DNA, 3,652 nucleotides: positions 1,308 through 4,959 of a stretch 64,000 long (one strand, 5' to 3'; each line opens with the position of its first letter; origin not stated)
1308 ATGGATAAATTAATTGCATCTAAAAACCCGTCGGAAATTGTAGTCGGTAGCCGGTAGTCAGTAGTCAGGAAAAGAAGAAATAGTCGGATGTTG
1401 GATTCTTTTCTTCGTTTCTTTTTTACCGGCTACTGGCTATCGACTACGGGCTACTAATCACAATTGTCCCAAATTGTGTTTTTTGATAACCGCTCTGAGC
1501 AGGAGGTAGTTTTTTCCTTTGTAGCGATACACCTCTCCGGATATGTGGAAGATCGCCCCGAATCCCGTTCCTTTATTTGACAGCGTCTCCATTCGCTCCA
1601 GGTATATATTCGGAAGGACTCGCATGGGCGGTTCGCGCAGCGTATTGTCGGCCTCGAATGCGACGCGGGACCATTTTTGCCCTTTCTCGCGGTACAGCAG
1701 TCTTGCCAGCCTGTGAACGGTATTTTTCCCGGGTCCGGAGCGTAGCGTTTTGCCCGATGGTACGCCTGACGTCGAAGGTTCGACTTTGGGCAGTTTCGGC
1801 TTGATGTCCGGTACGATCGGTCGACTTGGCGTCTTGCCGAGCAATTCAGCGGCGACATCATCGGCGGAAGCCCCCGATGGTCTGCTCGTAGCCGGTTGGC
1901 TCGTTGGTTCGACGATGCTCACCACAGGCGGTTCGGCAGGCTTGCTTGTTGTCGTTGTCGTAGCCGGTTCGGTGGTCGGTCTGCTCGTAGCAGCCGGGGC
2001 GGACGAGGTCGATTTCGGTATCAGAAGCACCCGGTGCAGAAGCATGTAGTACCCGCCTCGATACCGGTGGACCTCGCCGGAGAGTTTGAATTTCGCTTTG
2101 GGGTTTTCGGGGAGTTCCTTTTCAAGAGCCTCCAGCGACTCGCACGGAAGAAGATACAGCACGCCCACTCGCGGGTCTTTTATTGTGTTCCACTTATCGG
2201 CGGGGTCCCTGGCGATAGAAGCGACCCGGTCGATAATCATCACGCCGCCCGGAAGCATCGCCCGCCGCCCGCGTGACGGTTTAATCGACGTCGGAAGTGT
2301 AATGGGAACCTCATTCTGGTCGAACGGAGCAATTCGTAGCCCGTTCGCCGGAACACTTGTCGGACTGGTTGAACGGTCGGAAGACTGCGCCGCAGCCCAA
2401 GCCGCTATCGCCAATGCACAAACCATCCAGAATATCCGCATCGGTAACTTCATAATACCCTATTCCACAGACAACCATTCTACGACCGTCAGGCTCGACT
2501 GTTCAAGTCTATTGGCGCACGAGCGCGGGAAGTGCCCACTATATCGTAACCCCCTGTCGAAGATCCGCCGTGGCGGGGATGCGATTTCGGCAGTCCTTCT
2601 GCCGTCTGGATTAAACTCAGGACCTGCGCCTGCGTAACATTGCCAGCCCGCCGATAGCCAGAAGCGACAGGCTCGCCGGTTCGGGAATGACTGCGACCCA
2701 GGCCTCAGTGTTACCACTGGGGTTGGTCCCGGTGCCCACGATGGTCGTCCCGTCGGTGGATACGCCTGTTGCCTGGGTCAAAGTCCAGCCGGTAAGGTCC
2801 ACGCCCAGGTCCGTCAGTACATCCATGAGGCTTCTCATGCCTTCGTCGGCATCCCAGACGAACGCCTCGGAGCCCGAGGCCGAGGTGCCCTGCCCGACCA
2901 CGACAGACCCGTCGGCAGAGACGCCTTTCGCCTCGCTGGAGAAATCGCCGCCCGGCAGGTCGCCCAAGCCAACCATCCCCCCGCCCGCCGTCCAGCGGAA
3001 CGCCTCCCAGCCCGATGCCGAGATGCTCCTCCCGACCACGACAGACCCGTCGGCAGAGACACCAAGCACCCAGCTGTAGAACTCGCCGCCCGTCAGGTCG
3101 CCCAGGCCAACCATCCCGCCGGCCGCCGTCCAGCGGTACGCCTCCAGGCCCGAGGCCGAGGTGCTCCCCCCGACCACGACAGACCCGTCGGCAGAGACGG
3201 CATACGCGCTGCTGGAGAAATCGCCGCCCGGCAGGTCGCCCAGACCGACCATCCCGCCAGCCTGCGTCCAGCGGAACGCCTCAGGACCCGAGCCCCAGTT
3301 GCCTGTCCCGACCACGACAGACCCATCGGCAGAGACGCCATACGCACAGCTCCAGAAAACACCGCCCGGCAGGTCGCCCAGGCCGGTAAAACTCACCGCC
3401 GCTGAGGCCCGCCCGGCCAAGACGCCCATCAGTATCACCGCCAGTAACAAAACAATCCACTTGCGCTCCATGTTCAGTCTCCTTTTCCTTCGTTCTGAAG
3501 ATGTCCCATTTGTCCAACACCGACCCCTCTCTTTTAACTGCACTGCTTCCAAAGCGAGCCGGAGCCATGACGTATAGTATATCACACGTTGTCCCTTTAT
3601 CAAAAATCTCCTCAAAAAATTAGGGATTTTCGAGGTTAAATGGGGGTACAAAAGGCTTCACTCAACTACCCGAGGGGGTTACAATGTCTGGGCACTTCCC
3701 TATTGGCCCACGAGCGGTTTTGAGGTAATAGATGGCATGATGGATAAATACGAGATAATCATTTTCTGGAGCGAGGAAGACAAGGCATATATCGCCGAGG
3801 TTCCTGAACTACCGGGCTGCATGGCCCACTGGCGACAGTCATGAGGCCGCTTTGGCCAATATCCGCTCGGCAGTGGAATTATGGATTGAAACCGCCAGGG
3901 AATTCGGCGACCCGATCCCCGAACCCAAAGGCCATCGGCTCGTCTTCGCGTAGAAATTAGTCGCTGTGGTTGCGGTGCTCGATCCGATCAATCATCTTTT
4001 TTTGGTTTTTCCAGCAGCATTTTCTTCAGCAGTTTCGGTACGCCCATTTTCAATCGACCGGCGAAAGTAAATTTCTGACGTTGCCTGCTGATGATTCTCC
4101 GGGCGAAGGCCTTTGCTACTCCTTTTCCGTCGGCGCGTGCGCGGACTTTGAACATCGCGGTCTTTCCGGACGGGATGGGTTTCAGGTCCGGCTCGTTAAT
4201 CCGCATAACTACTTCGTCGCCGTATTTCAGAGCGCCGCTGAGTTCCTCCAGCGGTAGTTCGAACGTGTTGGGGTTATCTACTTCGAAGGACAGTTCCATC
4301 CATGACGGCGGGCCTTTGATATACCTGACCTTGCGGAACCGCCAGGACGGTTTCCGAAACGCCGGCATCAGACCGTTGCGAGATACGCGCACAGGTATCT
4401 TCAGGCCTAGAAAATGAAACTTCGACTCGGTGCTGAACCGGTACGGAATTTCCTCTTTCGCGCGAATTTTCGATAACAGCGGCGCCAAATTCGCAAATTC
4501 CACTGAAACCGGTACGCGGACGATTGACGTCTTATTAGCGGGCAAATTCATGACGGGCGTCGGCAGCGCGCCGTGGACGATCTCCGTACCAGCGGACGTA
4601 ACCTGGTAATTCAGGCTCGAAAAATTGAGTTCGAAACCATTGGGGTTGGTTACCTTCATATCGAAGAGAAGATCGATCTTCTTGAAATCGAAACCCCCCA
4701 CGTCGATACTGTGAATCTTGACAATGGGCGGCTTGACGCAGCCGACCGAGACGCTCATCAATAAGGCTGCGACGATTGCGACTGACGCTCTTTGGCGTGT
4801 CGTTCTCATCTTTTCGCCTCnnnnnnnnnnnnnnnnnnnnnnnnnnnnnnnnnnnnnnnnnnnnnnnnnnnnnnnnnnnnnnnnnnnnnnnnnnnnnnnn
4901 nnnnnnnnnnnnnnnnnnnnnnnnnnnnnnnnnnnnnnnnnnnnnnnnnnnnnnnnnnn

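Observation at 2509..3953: PEP-CTERM repeat-protein gene inserted in a split palindrome with 17-bp direct repeats, next to a frameshifted HicB remnant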

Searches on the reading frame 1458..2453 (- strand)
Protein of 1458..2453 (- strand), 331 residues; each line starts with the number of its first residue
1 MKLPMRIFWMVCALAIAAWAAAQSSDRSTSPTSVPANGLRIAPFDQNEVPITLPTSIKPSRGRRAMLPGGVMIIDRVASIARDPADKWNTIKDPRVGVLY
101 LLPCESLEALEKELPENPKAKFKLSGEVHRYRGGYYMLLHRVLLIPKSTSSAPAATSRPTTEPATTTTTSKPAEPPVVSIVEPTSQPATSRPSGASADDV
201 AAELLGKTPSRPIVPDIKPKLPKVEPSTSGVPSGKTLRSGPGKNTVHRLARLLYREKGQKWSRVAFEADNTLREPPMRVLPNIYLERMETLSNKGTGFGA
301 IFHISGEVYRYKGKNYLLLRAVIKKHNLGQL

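Call 8: search_protein_families(library=pfam, proteins=[window:1458-2453:-], max_evalue=1)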
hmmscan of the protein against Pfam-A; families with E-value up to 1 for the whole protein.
window:1458-2453:- (331 aa): 1 family
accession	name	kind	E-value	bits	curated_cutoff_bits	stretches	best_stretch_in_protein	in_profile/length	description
PF21827.1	New_glue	-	0.073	13.3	31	0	148-172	41-63/94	New glue protein family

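Call 9: search_protein_families(library=ncbifam, proteins=[window:1458-2453:-], max_evalue=1)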
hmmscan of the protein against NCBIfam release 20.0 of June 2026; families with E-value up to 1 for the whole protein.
window:1458-2453:- (331 aa): 0 families

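Call 22: find_homologous_proteins(query=window:1458-2453:-, max_evalue=1e-10)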
Query window:1458-2453:- (331 aa): 79 proteins with E <= 1e-10 among 6705 candidates.
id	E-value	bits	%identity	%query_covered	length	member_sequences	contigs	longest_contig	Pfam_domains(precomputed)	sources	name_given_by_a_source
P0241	1.6e-171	588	80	100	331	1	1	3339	-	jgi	jgi:hypothetical protein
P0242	2.7e-171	587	100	80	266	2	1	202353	-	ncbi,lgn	-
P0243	3.2e-170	583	82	100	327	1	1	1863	-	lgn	-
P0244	2.9e-147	508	89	80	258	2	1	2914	-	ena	-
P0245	1.3e-143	496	74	100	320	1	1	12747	-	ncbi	-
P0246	9.1e-133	460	65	100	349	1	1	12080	-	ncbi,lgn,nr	ncbi:MAG: hypothetical protein SVV80_06970 [Planctomycetota bacterium]|nr:hypothetical protein [Plan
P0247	3.0e-131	455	63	100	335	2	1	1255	-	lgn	-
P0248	8.5e-131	454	63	100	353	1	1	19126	-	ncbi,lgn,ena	-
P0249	2.2e-125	436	61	100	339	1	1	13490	-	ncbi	-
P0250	7.3e-120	418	62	100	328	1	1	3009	-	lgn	-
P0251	1.0e-115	404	59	100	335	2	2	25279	-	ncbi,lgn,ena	-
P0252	9.6e-108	378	56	96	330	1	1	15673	-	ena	-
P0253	7.9e-92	326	51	95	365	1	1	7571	-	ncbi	-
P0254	2.9e-66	242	42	97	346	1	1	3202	-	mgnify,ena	mgnify:CR=1 FL=1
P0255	1.6e-65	239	44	89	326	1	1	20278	-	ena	-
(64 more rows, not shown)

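Call 23: find_encoding_contigs(protein=P0244, flank=6000, max_places=3)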
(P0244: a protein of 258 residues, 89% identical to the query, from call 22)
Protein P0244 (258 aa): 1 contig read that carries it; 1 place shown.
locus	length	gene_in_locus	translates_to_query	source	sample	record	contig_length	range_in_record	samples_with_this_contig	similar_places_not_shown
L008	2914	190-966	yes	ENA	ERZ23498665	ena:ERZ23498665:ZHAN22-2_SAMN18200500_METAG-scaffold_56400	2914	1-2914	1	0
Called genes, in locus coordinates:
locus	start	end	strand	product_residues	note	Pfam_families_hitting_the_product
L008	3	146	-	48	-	?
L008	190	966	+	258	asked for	-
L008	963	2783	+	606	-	-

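Call 24: find_encoding_contigs(protein=P0241, flank=6000, max_places=3)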
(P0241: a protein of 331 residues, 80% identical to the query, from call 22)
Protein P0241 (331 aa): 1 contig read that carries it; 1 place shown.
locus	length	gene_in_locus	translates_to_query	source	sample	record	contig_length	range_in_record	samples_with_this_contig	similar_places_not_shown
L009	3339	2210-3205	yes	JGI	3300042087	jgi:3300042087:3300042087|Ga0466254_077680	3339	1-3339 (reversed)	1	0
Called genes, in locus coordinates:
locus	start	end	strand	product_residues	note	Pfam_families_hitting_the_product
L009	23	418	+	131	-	PF00694:Aconitase_C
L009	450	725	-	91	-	PF15919:HicB_lk_antitox, PF21748:UPF0150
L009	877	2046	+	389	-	-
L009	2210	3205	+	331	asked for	-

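Call 25: find_encoding_contigs(protein=P0245, flank=8000, max_places=3)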
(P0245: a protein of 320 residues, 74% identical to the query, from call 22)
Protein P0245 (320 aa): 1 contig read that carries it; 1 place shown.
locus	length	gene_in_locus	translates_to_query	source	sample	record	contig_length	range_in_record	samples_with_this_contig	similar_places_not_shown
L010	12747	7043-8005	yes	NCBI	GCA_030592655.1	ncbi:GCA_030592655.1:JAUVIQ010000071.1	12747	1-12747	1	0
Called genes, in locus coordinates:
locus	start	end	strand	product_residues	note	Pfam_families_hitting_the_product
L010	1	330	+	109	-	?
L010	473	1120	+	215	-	-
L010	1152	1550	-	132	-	PF04892:VanZ-LLP1 (weak)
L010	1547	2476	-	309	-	PF00142:Fer4_NifH (weak), PF01656:CbiA, PF02374:ArsA_ATPase (weak), PF06564:CBP_BcsQ, PF09140:MipZ, PF10609:ParA, PF13614:AAA_31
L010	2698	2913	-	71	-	-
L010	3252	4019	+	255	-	PF00326:Peptidase_S9 (faint)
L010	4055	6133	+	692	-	PF00330:Aconitase, PF00694:Aconitase_C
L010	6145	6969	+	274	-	PF03168:LEA_2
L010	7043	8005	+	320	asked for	-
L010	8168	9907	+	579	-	-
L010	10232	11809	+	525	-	-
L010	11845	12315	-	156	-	-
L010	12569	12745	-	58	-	?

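Call 26: find_encoding_contigs(protein=P0246, flank=8000, max_places=3)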
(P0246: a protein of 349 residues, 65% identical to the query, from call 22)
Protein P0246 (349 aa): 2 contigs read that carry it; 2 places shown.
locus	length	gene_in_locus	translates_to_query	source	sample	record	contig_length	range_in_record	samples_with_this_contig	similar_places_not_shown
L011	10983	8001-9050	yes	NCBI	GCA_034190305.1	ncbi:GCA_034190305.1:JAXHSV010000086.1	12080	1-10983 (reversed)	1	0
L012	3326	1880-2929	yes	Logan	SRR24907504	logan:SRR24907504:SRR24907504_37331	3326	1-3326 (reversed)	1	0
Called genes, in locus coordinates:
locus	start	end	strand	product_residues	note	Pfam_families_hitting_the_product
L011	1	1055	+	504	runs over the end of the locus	PF04715:, PF00425:Chorismate_bind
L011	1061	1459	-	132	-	-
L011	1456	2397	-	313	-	PF00142:Fer4_NifH (weak), PF01656:CbiA, PF02374:ArsA_ATPase (weak), PF06564:CBP_BcsQ, PF09140:MipZ (faint), PF10609:ParA, PF13614:AAA_31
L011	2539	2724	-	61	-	-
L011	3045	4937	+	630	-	PF00317:Ribonuc_red_lgN, PF02867:Ribonuc_red_lgC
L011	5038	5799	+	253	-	PF00326:Peptidase_S9 (faint)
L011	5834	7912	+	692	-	PF00330:Aconitase, PF00694:Aconitase_C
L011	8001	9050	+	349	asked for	-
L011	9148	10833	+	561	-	-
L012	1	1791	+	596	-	?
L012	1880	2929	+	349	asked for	-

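Call 48: find_encoding_contigs(protein=P0242, flank=3000, max_places=2)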
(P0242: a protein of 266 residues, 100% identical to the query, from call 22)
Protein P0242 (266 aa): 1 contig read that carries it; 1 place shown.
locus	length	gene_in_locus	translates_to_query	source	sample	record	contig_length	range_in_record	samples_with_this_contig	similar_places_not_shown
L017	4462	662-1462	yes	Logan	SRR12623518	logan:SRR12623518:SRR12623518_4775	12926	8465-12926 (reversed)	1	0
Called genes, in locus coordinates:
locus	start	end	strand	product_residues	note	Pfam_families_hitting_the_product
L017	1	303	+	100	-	?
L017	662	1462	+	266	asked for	-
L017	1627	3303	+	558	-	-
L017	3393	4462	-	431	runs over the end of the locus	PF00082:Peptidase_S8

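Call 49: find_encoding_contigs(protein=P0243, flank=3000, max_places=2)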
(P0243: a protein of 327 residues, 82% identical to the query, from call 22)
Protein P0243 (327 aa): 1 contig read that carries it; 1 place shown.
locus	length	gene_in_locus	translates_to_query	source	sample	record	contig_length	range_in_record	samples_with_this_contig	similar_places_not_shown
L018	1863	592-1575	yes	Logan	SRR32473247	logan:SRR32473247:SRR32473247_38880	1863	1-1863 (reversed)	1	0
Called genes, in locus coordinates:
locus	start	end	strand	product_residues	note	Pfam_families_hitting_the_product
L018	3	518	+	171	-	?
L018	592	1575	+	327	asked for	-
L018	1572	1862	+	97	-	?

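Call 64: find_encoding_contigs(protein=P0248, flank=4000, max_places=2)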
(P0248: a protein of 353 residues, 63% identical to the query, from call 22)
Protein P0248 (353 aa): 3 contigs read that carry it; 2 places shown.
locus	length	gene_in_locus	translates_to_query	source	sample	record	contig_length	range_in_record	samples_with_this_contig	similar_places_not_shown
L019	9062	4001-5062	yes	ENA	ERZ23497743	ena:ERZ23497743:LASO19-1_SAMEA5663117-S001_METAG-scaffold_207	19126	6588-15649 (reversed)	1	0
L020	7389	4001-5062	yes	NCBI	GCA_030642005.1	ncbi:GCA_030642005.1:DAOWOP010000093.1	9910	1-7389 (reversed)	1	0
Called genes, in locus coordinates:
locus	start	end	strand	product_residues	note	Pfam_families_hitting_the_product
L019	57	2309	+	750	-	PF07940:Hepar_II_III_C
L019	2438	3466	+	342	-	PF00535:Glycos_transf_2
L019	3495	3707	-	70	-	PF21748:UPF0150, PF15919:HicB_lk_antitox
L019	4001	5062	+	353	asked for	-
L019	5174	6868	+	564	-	-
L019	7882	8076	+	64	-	-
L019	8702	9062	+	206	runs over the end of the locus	-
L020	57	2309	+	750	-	PF07940:Hepar_II_III_C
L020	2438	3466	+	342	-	PF00535:Glycos_transf_2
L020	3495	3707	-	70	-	PF21748:UPF0150, PF15919:HicB_lk_antitox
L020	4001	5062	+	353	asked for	-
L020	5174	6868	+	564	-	-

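Call 65: find_encoding_contigs(protein=P0251, flank=4000, max_places=2)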
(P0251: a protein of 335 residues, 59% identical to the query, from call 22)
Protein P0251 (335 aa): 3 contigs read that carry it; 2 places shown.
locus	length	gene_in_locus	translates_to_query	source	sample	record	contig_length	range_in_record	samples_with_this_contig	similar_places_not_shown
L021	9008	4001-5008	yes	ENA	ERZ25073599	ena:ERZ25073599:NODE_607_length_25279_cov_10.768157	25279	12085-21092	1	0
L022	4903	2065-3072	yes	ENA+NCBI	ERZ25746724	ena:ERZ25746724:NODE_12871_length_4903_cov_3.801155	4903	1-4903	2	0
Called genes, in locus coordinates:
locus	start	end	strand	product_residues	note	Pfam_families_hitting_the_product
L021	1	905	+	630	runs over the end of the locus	PF00317:Ribonuc_red_lgN, PF02867:Ribonuc_red_lgC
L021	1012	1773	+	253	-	PF00326:Peptidase_S9 (faint)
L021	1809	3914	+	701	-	PF00330:Aconitase, PF00694:Aconitase_C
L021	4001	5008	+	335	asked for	-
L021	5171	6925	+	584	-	-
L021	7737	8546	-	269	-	PF07589:PEP_exosort_dom (weak)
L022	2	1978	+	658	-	?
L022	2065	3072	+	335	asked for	-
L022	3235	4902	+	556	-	?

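Call 66: find_encoding_contigs(protein=P0252, flank=4000, max_places=2)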
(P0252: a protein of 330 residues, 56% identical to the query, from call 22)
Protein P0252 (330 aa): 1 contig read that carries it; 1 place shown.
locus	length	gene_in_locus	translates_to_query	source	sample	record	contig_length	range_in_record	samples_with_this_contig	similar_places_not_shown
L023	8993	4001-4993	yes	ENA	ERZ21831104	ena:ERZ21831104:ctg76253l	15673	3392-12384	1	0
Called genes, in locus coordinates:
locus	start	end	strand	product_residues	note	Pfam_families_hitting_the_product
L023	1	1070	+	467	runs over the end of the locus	PF00890:FAD_binding_2 (faint), PF01134:GIDA (weak), PF03486:HI0933_like (faint), PF07992:Pyr_redox_2, PF12831:FAD_oxidored, PF13738:Pyr_redox_3, PF00070:Pyr_redox, PF02852:Pyr_redox_dim, +1 more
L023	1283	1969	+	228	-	PF21948:LplA-B_cat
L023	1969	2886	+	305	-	PF04055:Radical_SAM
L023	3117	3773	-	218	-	PF02390:Methyltransf_4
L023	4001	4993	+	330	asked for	-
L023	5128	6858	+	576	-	-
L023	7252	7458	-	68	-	-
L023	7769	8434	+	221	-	PF01408:GFO_IDH_MocA, PF22725:GFO_IDH_MocA_C3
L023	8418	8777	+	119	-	-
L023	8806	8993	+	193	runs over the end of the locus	PF25084:LbH_EIF2B (weak), PF00132:Hexapep, PF14602:Hexapep_2 (faint), PF25087:GMPPB_C (weak), PF00132:Hexapep (weak)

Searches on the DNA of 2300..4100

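Call 59: search_rna_families(source=window, start=2300, end=4100, threshold=evalue, max_evalue=1)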
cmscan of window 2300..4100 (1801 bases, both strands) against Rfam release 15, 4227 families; matches with E-value up to 1: 1.
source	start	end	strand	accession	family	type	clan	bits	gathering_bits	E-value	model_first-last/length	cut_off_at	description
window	3998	4090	-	RF01932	bxd_4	Gene; lncRNA;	-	20.3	40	0.91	1-106/106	no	Bithoraxoid conserved region 4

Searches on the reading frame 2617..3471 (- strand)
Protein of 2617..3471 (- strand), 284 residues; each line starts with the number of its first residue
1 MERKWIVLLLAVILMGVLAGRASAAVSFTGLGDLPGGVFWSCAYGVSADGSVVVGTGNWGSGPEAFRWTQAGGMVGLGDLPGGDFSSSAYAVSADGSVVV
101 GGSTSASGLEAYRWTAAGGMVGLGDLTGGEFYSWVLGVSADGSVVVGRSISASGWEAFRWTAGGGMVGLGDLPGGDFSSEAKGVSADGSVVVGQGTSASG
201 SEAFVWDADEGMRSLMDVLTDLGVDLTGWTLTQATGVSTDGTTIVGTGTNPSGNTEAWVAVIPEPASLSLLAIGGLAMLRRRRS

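Call 8: search_protein_families(library=pfam, proteins=[window:2617-3471:-], max_evalue=1)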
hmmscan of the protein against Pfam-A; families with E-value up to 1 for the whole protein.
window:2617-3471:- (284 aa): 4 families
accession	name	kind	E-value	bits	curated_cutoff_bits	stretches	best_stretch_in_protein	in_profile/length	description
PF07589.16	PEP-CTERM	-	0.00046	20.6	20.7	1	262-283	2-24/24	PEP-CTERM motif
PF11870.13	LutB_C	-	0.021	15.6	26.8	0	180-208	5-33/88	Lactate utilisation protein B, C-terminal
PF18205.6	VPDSG-CTERM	-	0.27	11.5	25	0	267-283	10-26/26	VPDSG-CTERM motif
PF22311.1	DUF6970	-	0.28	11.4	27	0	163-182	51-70/78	Domain of unknown function (DUF6970)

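Call 9: search_protein_families(library=ncbifam, proteins=[window:2617-3471:-], max_evalue=1)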
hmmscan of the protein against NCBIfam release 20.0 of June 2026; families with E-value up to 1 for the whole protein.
window:2617-3471:- (284 aa): 12 families
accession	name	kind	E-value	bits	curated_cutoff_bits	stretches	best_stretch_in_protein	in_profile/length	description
TIGR02913.1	HAF_rpt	repeat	3.7e-28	97.2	22.65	5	89-128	1-39/39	HAF repeat protein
TIGR02595.1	PEP_CTERM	domain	0.00035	21.2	16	1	262-283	1-22/24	PEP-CTERM sorting domain-containing protein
NF038129.1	PEP_NF038129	equivalog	0.00045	20.1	65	1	241-283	150-194/194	NF038129 family PEP-CTERM protein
NF038120.1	PEP_CTERM_QFxxD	subfamily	0.0016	18.3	80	1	259-283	190-214/215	NF038120 family PEP-CTERM protein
NF041538.1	PEP_EDSA_1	subfamily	0.0052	16.5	100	1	254-283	275-307/307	EDSAP-1 family PEP-CTERM protein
NF041927.1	Xrt_dep_XDP1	equivalog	0.0059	16.6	125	1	260-283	217-242/242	exosortase-dependent surface protein XDP1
NF038126.1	PEP_CTERM_FxDxF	subfamily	0.0065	16.7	50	1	184-283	60-165/165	FxDxF family PEP-CTERM protein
TIGR03370.1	VPLPA-CTERM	domain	0.016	15.2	25.35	1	270-283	9-24/25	VPLPA-CTERM sorting domain-containing protein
NF041306.1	RnaseHI_Halo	equivalog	0.02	14.7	300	1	179-262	37-122/197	ribonuclease HI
NF058582.1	Microco_LAVTG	domain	0.062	13.4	27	1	266-283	16-33/34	LAVTG motif-containing sortase-dependent surface protein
NF003208.0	PRK04171.2-3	equivalog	0.25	10.9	305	0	70-103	167-200/222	ribosome biogenesis protein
NF038125.1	PEP_CTERM_THxN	subfamily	0.58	9.7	85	1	260-283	221-246/246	THxN family PEP-CTERM protein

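Call 18: find_homologous_proteins(query=window:2617-3471:-, max_evalue=1e-10)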
Query window:2617-3471:- (284 aa): 7954 proteins with E <= 1e-10 among 8000 candidates; the best 120 are listed.
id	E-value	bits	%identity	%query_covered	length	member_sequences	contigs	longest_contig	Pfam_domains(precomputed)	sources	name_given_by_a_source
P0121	7.4e-174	595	59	94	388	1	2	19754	-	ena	-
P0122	1.7e-165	567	58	78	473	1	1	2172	-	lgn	-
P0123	3.4e-164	563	64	88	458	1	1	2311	PF18962.8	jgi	-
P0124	1.2e-162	558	56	93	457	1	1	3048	PF07589.17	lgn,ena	-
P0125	2.3e-158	544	61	93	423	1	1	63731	-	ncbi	ncbi:MAG: PEP-CTERM sorting domain-containing protein [Planctomycetota bacterium]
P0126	1.0e-154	532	56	91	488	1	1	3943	-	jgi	-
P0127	5.3e-154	530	59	94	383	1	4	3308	-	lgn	-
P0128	3.3e-153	527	60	94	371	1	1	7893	-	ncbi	ncbi:MAG: PEP-CTERM sorting domain-containing protein [Phycisphaerae bacterium]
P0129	1.0e-152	525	53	93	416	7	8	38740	-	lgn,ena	-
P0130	2.6e-152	524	51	93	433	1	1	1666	-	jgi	jgi:probable HAF family extracellular repeat protein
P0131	3.6e-151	520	65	93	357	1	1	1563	-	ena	-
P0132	2.2e-149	515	51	90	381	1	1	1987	-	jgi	jgi:probable HAF family extracellular repeat protein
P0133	4.9e-148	510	57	95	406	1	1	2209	-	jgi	jgi:probable HAF family extracellular repeat protein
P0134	1.3e-146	505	59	89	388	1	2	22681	-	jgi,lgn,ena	-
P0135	1.4e-145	502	60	90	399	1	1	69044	PF07589.17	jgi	-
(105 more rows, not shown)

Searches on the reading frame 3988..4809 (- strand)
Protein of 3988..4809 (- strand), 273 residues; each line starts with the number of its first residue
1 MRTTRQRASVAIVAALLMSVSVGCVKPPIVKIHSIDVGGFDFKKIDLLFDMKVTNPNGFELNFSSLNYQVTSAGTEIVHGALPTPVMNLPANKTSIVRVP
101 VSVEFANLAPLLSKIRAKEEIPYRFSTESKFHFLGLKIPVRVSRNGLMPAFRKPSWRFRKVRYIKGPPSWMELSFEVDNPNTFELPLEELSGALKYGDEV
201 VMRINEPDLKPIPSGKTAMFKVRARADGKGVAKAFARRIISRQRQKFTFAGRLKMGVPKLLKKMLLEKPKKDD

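Call 8: search_protein_families(library=pfam, proteins=[window:3988-4809:-], max_evalue=1)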
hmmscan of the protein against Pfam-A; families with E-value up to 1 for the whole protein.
window:3988-4809:- (273 aa): 2 families
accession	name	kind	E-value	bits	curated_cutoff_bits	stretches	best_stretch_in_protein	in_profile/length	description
PF03168.19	LEA_2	-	2e-26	92.7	25.4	2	51-143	2-97/98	Late embryogenesis abundant protein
PF03531.20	SSrecog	-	0.013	15.9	22.2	1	172-206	13-48/69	Structure-specific recognition protein (SSRP1)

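Call 9: search_protein_families(library=ncbifam, proteins=[window:3988-4809:-], max_evalue=1)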
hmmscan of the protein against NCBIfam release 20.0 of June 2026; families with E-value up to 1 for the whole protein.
window:3988-4809:- (273 aa): 0 families
